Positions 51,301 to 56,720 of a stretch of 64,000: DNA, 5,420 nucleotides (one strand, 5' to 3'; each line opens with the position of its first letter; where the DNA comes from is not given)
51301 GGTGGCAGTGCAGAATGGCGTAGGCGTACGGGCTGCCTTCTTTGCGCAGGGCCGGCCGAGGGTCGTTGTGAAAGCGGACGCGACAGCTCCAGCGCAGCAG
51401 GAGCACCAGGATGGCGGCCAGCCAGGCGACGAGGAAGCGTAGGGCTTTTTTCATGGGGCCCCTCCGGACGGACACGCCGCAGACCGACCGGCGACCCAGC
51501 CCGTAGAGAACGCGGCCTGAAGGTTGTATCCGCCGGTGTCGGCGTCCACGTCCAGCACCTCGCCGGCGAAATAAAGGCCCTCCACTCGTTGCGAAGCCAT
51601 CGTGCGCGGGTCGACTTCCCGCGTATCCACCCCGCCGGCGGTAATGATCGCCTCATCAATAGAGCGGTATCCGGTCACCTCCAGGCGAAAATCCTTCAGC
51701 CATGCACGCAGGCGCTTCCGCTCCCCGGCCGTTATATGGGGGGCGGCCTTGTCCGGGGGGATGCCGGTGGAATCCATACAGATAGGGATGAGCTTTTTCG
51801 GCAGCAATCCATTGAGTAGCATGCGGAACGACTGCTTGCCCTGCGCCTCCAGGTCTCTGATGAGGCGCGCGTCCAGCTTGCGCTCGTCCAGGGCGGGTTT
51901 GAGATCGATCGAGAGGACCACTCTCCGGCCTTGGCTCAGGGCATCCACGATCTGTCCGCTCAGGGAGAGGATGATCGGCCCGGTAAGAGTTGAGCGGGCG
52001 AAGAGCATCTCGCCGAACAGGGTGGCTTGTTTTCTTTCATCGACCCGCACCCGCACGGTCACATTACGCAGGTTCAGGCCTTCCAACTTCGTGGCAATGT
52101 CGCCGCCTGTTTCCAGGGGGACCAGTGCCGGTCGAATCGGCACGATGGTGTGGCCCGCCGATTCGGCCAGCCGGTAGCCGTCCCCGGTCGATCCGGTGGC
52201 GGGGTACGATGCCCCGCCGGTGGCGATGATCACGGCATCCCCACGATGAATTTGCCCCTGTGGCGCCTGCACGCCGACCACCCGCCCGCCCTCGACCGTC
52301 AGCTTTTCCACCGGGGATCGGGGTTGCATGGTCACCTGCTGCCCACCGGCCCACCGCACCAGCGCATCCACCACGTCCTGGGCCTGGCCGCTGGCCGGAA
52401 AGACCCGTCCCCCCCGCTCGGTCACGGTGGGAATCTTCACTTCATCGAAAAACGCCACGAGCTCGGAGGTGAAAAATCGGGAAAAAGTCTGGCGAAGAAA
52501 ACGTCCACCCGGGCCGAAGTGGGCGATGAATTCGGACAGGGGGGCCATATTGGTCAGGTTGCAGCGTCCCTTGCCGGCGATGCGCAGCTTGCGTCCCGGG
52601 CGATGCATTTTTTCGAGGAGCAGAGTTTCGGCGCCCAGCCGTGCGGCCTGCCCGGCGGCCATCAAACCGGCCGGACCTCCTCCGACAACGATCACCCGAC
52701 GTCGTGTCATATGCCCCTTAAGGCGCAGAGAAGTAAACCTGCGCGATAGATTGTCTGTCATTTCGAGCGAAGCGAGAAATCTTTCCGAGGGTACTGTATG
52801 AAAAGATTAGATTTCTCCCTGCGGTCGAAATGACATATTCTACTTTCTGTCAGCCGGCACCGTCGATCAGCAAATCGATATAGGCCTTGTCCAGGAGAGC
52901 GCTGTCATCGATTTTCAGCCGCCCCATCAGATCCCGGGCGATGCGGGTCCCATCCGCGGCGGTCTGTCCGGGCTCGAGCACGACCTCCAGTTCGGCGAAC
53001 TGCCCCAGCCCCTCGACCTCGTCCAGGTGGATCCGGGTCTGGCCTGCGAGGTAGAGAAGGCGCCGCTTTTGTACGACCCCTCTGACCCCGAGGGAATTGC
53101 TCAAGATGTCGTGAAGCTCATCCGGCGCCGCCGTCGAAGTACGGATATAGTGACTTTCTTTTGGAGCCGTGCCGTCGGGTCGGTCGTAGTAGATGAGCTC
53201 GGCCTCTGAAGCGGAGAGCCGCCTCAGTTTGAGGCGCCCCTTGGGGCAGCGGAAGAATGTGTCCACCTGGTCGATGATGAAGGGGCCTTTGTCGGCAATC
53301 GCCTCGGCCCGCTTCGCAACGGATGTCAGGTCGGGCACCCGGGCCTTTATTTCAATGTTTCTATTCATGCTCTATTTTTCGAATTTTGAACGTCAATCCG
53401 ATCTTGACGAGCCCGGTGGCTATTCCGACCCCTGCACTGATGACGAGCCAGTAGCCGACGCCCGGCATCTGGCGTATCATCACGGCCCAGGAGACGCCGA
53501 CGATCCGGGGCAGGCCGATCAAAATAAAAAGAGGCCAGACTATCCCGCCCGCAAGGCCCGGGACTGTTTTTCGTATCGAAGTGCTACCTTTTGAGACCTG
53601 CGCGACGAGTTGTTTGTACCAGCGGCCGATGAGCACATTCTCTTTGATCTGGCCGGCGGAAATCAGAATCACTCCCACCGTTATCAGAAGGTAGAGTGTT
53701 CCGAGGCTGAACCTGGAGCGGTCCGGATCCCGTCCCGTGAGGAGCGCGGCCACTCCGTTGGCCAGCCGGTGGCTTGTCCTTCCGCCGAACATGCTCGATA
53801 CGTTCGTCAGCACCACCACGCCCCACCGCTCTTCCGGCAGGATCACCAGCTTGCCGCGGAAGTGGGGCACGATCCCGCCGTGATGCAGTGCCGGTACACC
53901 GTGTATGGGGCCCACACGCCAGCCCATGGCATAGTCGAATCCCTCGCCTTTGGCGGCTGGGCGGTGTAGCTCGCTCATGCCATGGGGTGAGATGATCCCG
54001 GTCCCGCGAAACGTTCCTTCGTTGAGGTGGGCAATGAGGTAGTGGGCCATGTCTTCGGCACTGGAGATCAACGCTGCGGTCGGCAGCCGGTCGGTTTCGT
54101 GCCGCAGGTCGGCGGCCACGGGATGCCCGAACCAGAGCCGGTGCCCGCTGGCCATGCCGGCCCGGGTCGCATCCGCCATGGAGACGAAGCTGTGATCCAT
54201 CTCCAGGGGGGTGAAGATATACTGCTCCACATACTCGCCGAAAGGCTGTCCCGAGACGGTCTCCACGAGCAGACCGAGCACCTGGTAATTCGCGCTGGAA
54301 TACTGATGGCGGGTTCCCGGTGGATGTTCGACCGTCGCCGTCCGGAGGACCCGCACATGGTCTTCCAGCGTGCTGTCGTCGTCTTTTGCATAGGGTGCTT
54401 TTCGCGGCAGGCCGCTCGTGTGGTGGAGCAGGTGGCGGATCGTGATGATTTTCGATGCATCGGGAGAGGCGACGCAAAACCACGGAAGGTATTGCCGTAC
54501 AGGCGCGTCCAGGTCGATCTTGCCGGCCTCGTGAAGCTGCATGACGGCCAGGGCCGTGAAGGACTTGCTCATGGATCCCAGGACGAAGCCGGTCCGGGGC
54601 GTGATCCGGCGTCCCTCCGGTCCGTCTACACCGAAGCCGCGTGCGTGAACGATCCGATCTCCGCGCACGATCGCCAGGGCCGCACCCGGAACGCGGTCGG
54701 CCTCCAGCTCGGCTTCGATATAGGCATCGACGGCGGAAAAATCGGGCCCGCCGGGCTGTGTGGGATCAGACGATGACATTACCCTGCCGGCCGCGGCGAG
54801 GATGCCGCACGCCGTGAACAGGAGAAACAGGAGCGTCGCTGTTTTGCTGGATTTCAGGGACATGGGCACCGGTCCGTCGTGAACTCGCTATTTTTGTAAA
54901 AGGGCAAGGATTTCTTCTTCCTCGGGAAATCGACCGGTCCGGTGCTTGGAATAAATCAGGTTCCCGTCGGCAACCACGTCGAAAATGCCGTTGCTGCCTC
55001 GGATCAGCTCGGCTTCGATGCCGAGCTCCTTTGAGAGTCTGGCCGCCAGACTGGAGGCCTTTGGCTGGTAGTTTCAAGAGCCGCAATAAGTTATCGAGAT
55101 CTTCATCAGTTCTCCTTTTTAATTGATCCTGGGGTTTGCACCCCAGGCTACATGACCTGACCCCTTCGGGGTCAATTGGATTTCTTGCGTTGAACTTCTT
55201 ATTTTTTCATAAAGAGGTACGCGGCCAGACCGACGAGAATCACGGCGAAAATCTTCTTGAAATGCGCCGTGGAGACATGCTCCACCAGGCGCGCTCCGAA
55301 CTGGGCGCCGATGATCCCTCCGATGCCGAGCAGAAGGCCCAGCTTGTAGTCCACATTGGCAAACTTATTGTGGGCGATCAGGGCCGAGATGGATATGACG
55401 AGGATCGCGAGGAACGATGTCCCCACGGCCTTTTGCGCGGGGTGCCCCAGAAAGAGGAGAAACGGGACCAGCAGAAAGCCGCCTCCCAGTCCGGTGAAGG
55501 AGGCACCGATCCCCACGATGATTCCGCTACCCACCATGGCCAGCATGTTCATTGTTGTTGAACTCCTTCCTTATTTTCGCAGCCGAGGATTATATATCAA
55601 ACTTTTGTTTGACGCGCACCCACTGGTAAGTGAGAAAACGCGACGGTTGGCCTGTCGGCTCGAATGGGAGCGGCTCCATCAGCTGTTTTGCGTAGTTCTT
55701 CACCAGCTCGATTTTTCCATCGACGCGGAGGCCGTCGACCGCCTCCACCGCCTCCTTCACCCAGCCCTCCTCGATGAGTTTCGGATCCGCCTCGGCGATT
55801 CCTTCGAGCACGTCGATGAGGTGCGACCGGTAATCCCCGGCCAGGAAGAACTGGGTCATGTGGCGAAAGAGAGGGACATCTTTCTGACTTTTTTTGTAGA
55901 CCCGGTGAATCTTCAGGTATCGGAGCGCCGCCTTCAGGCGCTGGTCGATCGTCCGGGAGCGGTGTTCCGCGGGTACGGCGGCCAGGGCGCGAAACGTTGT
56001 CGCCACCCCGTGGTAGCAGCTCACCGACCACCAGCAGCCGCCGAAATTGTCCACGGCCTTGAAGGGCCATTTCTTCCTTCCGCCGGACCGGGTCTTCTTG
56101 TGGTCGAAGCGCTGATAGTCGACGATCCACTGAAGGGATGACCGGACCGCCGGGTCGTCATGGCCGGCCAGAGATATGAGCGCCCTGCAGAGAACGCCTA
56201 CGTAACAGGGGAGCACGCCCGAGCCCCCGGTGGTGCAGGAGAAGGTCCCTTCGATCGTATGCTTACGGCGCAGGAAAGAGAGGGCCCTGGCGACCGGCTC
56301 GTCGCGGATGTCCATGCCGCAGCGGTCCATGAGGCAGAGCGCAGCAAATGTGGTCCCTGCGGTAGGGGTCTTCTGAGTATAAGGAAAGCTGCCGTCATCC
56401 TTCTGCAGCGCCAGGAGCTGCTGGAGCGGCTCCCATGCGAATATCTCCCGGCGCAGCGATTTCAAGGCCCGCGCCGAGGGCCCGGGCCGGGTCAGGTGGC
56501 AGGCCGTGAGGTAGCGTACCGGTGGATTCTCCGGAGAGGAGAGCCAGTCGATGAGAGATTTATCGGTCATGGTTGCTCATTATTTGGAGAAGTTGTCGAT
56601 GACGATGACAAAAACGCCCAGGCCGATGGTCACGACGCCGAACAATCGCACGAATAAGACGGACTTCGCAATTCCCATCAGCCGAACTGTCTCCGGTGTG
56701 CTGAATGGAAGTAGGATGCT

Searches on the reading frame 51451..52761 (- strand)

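Call 55: search_protein_families(library=pfam, proteins=[window:51451-52761:-], max_evalue=0.0001)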
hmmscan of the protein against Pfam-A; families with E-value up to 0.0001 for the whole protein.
window:51451-52761:- (436 aa): 11 families
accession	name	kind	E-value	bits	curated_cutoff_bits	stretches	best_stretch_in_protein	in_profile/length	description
PF03486.20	HI0933_like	-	3.9e-85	285.6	50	1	22-426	2-243/244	HI0933-like protein Rossmann domain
PF22780.1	HI0933_like_1st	-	1.2e-33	116.7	27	1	210-373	1-165/165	HI0933-like protein barrel and H2TH domain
PF00890.30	FAD_binding_2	-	6.7e-15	55.6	20.4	1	23-62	2-41/414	FAD binding domain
PF01134.28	GIDA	-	1.9e-13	50.7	22.1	1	23-52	2-29/391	Glucose inhibited division protein A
PF01266.30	DAO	-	5.4e-11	43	27.9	1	116-210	135-225/353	FAD dependent oxidoreductase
PF07992.20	Pyr_redox_2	-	5.6e-11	42.8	26.1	2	22-188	2-114/291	Pyridine nucleotide-disulphide oxidoreductase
PF12831.13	FAD_oxidored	-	1.8e-09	37.8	27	1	23-184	2-147/416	FAD dependent oxidoreductase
PF01494.25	FAD_binding_3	-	1.5e-05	24.9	22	1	22-57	3-38/349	FAD binding domain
PF13450.12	NAD_binding_8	-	1.8e-05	25.3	21.9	1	25-56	1-32/68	NAD(P)-binding Rossmann-like domain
PF13738.12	Pyr_redox_3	-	2.3e-05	24.2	30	0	24-52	1-30/305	Pyridine nucleotide-disulphide oxidoreductase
PF01262.27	AlaDh_PNT_C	-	7.1e-05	22.8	23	0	20-61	28-69/214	Alanine dehydrogenase/PNT, C-terminal domain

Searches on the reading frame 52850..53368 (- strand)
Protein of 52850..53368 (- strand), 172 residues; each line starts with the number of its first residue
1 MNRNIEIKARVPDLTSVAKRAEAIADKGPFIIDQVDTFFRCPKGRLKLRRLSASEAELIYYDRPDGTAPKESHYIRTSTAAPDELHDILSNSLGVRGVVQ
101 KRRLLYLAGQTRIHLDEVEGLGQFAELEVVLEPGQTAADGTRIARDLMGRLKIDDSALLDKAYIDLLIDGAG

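Call 55: search_protein_families(library=pfam, proteins=[window:52850-53368:-], max_evalue=0.0001)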
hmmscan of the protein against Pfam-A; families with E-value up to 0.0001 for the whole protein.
window:52850-53368:- (172 aa): 1 family
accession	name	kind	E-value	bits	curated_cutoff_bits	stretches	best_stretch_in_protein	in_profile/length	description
PF01928.26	CYTH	-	1.1e-16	61.6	23.2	1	2-163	1-179/179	CYTH domain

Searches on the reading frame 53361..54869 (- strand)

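Call 77: search_protein_families(library=pfam, proteins=[window:53361-54869:-], max_evalue=0.0001)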
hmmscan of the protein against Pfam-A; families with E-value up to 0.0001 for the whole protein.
window:53361-54869:- (502 aa): 1 family
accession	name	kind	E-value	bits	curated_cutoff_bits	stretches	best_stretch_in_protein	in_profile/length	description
PF00144.29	Beta-lactamase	-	8.6e-72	242.5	27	1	47-360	1-313/329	Beta-lactamase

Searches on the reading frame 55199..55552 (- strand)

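Call 77: search_protein_families(library=pfam, proteins=[window:55199-55552:-], max_evalue=0.0001)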
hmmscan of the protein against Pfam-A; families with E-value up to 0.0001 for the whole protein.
window:55199-55552:- (117 aa): 1 family
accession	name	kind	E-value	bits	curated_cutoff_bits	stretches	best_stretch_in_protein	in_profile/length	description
PF01925.25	TauE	-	6.6e-26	91.9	32.6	1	7-117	2-111/237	Sulfite exporter TauE/SafE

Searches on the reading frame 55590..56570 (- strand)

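Call 77: search_protein_families(library=pfam, proteins=[window:55590-56570:-], max_evalue=0.0001)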
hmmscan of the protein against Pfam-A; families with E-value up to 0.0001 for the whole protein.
window:55590-56570:- (326 aa): 0 families

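Call 79: search_protein_families(library=ncbifam, proteins=[window:55590-56570:-], max_evalue=0.01)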
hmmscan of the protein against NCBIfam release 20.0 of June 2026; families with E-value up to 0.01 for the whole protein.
window:55590-56570:- (326 aa): 2 families
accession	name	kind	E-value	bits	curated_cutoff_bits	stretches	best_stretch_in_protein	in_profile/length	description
TIGR01507.1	hopene_cyclase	equivalog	0.0023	16.4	431.1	1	52-151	28-533/640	squalene--hopene cyclase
TIGR01787.1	squalene_cyclas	subfamily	0.0033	16.1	322.7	0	50-110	53-114/622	squalene/oxidosqualene cyclases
